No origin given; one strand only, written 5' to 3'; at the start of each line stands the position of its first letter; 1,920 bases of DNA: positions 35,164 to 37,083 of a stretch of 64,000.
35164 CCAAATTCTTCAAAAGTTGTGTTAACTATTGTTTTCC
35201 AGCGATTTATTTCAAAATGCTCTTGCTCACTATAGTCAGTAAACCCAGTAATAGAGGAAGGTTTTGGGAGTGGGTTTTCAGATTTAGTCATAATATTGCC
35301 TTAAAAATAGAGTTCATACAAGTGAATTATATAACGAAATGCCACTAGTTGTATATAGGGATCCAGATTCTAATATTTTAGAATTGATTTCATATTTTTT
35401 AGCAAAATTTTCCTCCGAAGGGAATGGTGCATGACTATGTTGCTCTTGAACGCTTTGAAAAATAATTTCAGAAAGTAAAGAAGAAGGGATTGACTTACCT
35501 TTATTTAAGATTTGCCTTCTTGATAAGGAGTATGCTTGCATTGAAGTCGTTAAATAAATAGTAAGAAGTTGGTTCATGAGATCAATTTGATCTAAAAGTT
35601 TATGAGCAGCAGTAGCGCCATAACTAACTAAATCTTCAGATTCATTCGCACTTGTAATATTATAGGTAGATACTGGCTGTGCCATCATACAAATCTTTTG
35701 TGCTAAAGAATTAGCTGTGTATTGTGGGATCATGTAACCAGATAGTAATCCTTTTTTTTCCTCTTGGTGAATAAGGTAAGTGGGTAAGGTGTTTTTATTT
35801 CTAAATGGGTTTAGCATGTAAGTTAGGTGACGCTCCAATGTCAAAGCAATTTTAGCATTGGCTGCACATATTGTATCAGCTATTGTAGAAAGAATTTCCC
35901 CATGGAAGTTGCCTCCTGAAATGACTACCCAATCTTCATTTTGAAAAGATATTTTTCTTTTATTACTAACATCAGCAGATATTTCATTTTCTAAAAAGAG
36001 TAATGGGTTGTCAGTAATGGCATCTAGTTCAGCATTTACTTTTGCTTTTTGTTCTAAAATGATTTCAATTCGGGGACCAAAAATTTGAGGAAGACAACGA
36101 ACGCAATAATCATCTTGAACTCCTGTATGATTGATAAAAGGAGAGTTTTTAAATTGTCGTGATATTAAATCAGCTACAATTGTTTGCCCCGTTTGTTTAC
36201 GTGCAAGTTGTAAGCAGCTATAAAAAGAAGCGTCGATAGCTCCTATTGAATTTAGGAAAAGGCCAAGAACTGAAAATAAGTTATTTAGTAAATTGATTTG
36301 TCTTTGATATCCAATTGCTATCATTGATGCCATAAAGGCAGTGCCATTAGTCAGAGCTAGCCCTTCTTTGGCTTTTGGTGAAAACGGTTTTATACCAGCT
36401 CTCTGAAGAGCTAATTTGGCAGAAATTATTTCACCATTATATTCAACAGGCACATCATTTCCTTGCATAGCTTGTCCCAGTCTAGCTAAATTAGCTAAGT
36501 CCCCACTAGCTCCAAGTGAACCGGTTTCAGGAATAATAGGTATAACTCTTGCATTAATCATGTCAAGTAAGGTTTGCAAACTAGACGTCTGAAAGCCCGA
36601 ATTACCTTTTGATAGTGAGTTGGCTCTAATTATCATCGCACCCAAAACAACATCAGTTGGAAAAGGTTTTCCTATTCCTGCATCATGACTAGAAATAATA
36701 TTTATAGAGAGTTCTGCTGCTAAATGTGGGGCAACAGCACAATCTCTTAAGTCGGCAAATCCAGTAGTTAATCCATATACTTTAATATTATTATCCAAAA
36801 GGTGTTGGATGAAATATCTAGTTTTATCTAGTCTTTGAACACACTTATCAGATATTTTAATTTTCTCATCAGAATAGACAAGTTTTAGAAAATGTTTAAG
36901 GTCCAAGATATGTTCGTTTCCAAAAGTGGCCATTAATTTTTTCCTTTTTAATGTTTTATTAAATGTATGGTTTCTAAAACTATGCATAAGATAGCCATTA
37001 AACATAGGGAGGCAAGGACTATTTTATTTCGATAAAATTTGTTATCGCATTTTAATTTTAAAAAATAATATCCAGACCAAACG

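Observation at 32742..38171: Tight operon of HAAAP permease, MIO ammonia-lyase, archaeal/eukaryal-type HisRS and MFS exporter directly upstream of copN: candidate undescribed histidine-centred system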

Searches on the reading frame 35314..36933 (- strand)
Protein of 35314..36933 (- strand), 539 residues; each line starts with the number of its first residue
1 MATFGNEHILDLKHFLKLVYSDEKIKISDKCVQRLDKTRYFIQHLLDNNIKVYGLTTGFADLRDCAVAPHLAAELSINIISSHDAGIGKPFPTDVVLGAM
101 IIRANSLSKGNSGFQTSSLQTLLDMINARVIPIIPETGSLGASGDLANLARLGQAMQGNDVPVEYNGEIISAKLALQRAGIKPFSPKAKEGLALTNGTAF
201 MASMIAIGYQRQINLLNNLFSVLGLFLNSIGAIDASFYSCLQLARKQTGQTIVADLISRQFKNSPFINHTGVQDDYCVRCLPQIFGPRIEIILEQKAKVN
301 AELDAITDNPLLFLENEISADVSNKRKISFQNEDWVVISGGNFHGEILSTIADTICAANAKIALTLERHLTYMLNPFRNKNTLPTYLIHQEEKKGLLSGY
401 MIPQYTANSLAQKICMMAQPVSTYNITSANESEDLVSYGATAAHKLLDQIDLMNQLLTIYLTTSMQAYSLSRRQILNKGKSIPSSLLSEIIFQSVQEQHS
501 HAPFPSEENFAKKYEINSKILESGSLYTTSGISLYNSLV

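Call 3: search_protein_families(library=pfam, proteins=[window:35314-36933:-])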
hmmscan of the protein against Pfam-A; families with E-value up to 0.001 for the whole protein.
window:35314-36933:- (539 aa): 1 family
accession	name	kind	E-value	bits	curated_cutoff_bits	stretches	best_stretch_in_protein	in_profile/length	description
PF00221.24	Lyase_aromatic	-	3.5e-119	399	27.3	1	10-473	1-449/466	Aromatic amino acid lyase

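Call 4: search_protein_families(library=ncbifam, proteins=[window:35314-36933:-])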
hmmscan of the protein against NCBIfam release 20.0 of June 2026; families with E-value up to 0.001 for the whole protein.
window:35314-36933:- (539 aa): 8 families
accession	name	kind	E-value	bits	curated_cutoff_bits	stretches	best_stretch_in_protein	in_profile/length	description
NF006871.0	PRK09367.1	subfamily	1.1e-109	367.4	524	1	9-475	10-456/505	histidine ammonia-lyase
TIGR01225.1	hutH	equivalog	3.7e-107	358.9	539.15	1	10-474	8-452/506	histidine ammonia-lyase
NF053541.1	FlxA_rubin_TAL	equivalog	3.5e-71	240.2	700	1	10-470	1-454/498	flexirubin biosynthesis tyrosine ammonia-lyase FlxA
TIGR04475.1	Phe_D_beta_mut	equivalog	3.3e-69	233.9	800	2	10-268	10-267/510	phenylalanine aminomutase (D-beta-phenylalanine forming)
TIGR03832.1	Tyr_2_3_mutase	equivalog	1.9e-58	198.2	501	2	10-254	6-250/507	tyrosine 2,3-aminomutase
NF041222.1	BagA_FevW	exception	7.3e-47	160.2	1000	2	25-211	24-209/529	bagremycin/ferroverdin biosynthesis tyrosine ammonia-lyase BagA/FevW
TIGR01226.1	phe_am_lyase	equivalog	3e-45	154.8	519.15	1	22-471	52-501/680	phenylalanine ammonia-lyase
TIGR04473.1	taxol_Phe_23mut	exception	1.2e-29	103.1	1250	1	28-471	55-497/687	phenylalanine aminomutase (L-beta-phenylalanine forming)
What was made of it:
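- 35314..36933 (-): MIO-dependent histidine ammonia-lyase-like enzyme, 539 aa. It belongs to a distinct clade centred on Chlamydiota. PF00221 scores 399 bits. hutH TIGR01225 scores 359 bits, below its cut-off of 539 (calls 3, 4).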

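Call 9: search_solved_structures(query=window:35314-36933:-, max_evalue=0.001, show_alignments=1)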
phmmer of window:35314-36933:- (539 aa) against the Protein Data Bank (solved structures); distinct sequences matched with E-value up to 0.001: 39.
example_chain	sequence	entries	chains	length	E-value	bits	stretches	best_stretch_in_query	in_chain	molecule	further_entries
7tqr_A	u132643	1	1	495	7.1e-63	216.4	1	22-495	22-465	Probable histidine ammonia-lyase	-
1gkm_B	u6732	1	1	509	1.7e-53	185.4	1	26-470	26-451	Histidine ammonia-lyase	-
1gkj_A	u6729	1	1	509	6.3e-53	183.5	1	26-470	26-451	HISTIDINE AMMONIA-LYASE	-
6v6h_A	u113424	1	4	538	1.8e-52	182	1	24-472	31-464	Histidine ammonia-lyase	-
1gk3_A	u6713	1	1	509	2.3e-52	181.7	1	26-470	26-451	HISTIDINE AMMONIA-LYASE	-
1eb4_A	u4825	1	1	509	2.5e-52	181.6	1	26-470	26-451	HISTIDINE AMMONIA-LYASE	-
1gk2_A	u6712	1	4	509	3.1e-52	181.3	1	26-470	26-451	HISTIDINE AMMONIA-LYASE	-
1b8f_A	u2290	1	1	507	1.3e-49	172.6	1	26-470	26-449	Histidine ammonia-lyase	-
3unv_A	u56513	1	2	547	1.4e-42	149.4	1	13-471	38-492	AdmH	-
2qve_A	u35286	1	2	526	2.4e-39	138.8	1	26-473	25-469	Tyrosine Aminomutase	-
2rjr_A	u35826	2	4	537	2.6e-39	138.6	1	26-473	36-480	Tyrosine aminomutase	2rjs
2ohy_A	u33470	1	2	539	2.7e-39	138.6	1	26-473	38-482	Tyrosine aminomutase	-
3kdz_A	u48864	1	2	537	9.5e-39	136.8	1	26-473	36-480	Histidine ammonia-lyase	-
3kdy_A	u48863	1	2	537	9.6e-39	136.8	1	26-473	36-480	Histidine ammonia-lyase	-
9eq5_A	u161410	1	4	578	2e-37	132.4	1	29-315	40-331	Histidine ammonia-lyase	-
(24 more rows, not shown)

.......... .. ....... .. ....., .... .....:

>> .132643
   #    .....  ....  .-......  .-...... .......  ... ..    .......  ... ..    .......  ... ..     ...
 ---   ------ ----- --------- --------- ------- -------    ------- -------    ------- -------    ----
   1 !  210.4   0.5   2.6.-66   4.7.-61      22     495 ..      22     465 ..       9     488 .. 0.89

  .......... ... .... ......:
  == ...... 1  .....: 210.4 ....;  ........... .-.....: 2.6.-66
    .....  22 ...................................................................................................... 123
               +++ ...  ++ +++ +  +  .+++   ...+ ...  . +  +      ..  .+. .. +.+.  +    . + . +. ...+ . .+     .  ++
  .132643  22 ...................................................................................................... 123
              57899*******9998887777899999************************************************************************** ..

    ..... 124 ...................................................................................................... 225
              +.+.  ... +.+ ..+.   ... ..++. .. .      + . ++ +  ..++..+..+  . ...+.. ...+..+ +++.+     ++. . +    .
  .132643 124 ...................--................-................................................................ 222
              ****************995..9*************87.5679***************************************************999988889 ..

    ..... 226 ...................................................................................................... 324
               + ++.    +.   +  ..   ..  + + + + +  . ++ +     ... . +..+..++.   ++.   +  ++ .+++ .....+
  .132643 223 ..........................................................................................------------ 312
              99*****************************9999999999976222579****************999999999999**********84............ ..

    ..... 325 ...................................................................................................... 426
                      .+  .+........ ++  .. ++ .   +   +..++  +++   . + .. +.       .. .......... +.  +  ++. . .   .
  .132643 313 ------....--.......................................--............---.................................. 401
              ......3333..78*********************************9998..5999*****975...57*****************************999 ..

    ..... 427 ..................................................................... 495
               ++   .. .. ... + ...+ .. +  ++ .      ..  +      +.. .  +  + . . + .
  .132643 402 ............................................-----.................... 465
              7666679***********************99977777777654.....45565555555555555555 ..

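Call 21: search_solved_structures(query=window:35314-36933:-, max_evalue=1e-45, show_alignments=2)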
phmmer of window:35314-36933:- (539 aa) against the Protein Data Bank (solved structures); distinct sequences matched with E-value up to 1e-45: 8.
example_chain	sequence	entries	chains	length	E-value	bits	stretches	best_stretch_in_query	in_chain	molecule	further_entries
7tqr_A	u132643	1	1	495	7.1e-63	216.4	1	22-495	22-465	Probable histidine ammonia-lyase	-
1gkm_B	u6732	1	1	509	1.7e-53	185.4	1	26-470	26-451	Histidine ammonia-lyase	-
1gkj_A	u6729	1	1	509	6.3e-53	183.5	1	26-470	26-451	HISTIDINE AMMONIA-LYASE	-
6v6h_A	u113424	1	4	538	1.8e-52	182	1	24-472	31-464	Histidine ammonia-lyase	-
1gk3_A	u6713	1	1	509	2.3e-52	181.7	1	26-470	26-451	HISTIDINE AMMONIA-LYASE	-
1eb4_A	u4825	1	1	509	2.5e-52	181.6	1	26-470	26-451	HISTIDINE AMMONIA-LYASE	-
1gk2_A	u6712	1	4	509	3.1e-52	181.3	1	26-470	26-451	HISTIDINE AMMONIA-LYASE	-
1b8f_A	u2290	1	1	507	1.3e-49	172.6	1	26-470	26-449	Histidine ammonia-lyase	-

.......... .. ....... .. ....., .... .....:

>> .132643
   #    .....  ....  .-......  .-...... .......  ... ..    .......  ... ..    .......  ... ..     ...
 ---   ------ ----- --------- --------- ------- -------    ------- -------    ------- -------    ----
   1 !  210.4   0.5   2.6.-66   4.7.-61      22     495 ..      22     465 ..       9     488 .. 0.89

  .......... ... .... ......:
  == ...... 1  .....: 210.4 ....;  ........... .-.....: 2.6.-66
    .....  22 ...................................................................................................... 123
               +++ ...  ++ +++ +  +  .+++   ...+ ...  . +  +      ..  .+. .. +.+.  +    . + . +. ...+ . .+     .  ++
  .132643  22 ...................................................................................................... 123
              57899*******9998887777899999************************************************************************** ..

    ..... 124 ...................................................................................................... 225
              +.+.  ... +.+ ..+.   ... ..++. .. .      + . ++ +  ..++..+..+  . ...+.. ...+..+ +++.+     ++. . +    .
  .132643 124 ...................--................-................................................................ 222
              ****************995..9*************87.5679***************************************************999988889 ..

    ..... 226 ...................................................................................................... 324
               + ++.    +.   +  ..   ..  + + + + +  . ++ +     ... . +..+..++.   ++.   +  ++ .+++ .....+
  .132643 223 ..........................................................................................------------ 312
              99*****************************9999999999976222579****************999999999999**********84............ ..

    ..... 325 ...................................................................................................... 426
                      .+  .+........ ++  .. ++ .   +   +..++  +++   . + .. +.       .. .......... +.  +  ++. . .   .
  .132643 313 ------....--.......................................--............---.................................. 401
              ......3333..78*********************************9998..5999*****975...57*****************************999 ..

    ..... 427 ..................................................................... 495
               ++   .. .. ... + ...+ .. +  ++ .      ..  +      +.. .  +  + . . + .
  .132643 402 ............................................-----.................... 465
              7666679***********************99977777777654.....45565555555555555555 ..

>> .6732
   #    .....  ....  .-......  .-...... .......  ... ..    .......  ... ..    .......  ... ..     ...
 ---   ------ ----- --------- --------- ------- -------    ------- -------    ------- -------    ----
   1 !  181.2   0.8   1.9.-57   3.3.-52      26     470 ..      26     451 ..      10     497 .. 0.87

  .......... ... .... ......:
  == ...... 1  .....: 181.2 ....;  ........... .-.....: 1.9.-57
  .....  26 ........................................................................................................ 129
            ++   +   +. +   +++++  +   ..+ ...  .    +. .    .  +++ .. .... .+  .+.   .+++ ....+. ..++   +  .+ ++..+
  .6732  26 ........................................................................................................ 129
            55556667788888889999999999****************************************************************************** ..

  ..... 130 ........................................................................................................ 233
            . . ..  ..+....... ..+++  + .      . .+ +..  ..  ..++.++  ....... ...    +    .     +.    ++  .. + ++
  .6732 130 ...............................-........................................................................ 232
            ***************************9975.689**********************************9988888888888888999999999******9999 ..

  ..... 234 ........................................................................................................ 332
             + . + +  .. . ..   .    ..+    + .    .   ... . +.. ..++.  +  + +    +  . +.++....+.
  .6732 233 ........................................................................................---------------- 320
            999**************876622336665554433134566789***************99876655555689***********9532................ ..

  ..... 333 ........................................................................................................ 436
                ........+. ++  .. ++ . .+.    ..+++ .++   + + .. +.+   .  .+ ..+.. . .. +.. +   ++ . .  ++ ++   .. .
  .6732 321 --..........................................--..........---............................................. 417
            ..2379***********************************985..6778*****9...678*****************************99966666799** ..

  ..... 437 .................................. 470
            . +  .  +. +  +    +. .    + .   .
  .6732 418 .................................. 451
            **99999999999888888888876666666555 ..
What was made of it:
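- HAL models score best by far, and all HAL substrate residues, including His83 and Glu414, are kept (calls 4, 9, 21).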
